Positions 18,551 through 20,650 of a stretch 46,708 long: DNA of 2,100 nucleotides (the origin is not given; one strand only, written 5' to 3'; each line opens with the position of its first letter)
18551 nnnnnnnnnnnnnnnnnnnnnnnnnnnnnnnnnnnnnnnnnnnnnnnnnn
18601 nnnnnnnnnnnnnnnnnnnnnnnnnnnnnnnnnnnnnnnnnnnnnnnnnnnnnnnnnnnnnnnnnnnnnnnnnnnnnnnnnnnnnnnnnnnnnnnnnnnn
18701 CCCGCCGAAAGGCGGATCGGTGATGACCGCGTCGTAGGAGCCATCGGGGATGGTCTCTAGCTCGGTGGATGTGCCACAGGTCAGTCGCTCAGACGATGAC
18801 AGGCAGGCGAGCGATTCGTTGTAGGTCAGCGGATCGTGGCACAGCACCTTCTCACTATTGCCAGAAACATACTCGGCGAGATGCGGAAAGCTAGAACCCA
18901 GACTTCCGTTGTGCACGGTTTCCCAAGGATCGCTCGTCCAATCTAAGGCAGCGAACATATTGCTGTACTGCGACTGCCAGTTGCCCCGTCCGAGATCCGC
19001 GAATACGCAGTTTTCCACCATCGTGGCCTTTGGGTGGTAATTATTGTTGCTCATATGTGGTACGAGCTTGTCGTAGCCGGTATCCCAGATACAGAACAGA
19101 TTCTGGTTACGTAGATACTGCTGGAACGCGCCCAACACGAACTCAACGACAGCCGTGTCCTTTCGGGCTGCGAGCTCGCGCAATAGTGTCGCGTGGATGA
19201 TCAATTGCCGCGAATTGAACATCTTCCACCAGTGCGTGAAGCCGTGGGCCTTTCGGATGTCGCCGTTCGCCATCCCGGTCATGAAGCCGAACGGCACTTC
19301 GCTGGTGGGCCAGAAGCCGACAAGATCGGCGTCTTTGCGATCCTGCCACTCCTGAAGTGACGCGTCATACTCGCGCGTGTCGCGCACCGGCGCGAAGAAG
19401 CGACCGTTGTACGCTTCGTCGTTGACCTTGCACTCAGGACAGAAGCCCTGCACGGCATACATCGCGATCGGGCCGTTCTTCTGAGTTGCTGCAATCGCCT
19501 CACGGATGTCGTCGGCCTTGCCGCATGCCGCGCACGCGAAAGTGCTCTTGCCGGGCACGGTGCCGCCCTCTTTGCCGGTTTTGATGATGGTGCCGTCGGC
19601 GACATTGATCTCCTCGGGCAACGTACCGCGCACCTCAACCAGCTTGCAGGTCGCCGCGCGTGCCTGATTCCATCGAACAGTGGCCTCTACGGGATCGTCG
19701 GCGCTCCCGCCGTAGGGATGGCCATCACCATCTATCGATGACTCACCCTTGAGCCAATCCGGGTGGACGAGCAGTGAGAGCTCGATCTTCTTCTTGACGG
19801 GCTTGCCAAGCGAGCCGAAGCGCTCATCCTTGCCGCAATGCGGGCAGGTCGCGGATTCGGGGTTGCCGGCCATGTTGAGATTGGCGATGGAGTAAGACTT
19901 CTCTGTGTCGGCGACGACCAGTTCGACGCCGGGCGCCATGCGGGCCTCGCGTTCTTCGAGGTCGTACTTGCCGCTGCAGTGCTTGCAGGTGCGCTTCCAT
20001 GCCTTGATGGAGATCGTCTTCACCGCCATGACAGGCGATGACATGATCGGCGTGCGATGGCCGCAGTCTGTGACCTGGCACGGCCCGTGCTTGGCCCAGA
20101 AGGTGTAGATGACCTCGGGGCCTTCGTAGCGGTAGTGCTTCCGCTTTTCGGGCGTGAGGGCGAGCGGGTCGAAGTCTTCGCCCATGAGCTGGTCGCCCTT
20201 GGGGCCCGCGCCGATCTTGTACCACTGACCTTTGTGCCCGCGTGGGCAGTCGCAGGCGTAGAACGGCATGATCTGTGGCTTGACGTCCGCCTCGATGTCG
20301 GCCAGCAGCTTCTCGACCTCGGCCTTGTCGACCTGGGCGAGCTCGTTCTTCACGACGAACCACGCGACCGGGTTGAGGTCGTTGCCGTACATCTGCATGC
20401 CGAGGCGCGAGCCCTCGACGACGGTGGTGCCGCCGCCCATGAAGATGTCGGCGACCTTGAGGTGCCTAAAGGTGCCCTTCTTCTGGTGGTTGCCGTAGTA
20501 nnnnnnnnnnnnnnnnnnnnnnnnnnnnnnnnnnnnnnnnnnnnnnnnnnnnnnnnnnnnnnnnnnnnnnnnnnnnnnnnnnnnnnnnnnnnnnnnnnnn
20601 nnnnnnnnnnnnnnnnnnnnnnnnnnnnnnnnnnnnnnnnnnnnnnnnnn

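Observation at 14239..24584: Compact five-gene BREX-type-3-like operon: DUF499 ATPase, short PglZ, DUF1156 methyltransferase, small protein, SNF2 helicase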

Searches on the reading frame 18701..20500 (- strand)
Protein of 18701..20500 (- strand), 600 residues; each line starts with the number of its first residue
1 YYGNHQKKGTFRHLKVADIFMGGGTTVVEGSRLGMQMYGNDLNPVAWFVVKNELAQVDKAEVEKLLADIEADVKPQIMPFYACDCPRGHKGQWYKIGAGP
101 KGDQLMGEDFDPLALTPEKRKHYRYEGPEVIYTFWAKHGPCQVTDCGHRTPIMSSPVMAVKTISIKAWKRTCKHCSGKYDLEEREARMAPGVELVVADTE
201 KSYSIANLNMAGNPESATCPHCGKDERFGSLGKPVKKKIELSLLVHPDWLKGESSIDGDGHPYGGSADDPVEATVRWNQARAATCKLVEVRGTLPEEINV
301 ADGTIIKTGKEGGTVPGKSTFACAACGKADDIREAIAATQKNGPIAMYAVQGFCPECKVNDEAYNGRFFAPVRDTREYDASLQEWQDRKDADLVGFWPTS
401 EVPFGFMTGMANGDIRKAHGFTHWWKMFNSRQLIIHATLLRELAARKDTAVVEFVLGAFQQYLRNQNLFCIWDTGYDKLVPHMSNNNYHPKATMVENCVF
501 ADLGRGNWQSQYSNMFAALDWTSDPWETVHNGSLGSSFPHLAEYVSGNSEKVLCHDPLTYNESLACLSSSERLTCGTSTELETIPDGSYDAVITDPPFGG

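Call 71: search_protein_families(library=pfam, proteins=[window:18701-20500:-], max_evalue=10)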
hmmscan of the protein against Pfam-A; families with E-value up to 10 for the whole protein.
window:18701-20500:- (600 aa): 7 families
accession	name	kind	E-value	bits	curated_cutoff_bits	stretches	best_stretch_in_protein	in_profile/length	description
PF01170.24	UPF0020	-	0.014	15.6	22.3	1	561-599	95-132/197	RMKL-like, methyltransferase domain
PF01155.25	HypA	-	0.074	13.5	28.9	1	163-225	64-95/112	Hydrogenase/urease nickel incorporation, metallochaperone, hypA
PF01555.25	N6_N4_Mtase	-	0.074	13.4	26.7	1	16-44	185-213/221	DNA methylase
PF13717.11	Zn_ribbon_4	-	0.12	12.8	30.3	2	201-224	10-33/36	zinc-ribbon domain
PF19134.6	DUF5817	-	0.29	11.6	31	1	212-233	17-38/57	Domain of unknown function (DUF5817)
PF12760.12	Zn_ribbon_IS1595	-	0.53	10.7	25.4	1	216-227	18-29/46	Transposase zinc-ribbon domain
PF23165.1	zf-C2H2_FBX41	-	8.6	6.4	24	1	219-231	5-17/30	F-box only protein 41 C2H2 zinc finger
